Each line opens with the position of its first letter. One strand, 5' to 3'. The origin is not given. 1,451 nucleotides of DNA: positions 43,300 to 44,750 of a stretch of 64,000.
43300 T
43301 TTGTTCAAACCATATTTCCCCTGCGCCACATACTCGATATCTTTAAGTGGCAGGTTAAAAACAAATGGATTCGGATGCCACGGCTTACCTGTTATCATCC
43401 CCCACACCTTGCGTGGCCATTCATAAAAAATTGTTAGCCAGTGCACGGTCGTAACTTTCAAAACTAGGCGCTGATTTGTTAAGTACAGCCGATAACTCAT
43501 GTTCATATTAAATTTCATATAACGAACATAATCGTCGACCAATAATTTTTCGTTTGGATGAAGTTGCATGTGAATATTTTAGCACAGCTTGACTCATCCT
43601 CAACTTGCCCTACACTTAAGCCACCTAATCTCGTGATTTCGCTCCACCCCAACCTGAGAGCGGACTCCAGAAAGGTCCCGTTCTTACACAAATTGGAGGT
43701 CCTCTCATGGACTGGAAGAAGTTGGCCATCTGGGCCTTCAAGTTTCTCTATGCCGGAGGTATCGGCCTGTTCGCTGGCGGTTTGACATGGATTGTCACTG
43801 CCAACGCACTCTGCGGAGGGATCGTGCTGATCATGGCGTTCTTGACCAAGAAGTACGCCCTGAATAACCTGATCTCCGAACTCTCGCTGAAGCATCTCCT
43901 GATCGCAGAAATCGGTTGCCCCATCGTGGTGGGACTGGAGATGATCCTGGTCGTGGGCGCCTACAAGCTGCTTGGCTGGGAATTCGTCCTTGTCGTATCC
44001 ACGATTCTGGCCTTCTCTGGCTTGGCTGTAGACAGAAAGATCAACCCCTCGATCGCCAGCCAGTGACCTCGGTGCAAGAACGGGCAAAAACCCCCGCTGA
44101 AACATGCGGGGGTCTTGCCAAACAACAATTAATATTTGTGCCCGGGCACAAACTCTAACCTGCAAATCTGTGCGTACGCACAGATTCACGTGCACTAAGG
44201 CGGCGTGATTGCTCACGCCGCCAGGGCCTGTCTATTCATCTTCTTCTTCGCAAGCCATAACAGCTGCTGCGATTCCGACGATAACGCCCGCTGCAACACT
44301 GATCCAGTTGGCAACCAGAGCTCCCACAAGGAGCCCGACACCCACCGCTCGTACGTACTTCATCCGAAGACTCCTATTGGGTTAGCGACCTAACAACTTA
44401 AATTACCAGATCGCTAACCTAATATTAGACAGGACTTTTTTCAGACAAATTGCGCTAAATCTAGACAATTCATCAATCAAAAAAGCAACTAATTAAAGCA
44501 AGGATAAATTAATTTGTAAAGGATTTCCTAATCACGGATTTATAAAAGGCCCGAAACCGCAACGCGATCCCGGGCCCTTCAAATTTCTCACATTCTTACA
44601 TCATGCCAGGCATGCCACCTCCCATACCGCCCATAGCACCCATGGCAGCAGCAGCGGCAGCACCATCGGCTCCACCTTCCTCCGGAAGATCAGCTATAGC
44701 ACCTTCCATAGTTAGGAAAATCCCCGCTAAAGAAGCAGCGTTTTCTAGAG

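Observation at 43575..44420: GC-rich island 2: convergent small membrane-protein genes separated by a hairpin array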

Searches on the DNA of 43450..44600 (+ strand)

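Call 40: search_rna_families(source=window, start=43450, end=44600, threshold=evalue, max_evalue=10)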
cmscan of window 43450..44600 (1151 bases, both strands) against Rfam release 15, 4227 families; matches with E-value up to 10: 9.
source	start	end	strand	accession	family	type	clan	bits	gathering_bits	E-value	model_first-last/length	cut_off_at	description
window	44081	44160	-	RF02495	ohsC_RNA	Gene; antitoxin;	-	20.4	50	3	1-77/77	no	Oppression of Hydrophobic ORF by sRNA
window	44455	44543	-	RF00213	snoR38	Gene; snRNA; snoRNA; CD-box;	-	19.8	45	3.6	1-91/91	no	Small nucleolar RNA R38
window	44199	44223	-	RF01686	Acido-1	Gene; sRNA;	-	19.6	50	0.44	40-64/64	no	Acido-1 RNA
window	44373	44589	+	RF00125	IS128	Gene; sRNA;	-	19.4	80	0.27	1-209/209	no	IS128 RNA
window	44084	44119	-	RF03838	MIR8032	Gene; miRNA;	-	17.9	78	0.85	6-41/48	no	MIR8032 microRNA precursor family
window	44164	44222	+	RF01686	Acido-1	Gene; sRNA;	-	17.9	50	1.1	1-64/64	no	Acido-1 RNA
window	43806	43866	-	RF02647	Cis52_sRNA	Gene; sRNA;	-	16.9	56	1.4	1-179/179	no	Ruegeria cis52 sRNA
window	44008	44074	-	RF00662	mir-132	Gene; miRNA;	-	15.3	52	4.6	1-84/84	no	mir-132 microRNA precursor family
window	43587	43699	-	RF00412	SNORA21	Gene; snRNA; snoRNA; HACA-box;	CL00031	13.9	80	6.8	1-136/136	no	Small nucleolar RNA SNORA21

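Call 93: search_dna_similar(query=window:43577-44430:+, collection=plasmids, mode=distant, max_evalue=0.01, max_rows=5)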
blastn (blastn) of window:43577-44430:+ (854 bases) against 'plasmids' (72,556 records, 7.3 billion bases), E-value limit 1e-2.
No match.

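Call 94: search_dna_similar(query=window:43577-44430:+, collection=phages, mode=distant, max_evalue=0.01, max_rows=5)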
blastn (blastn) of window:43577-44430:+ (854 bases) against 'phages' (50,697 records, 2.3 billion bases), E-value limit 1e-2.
No match.
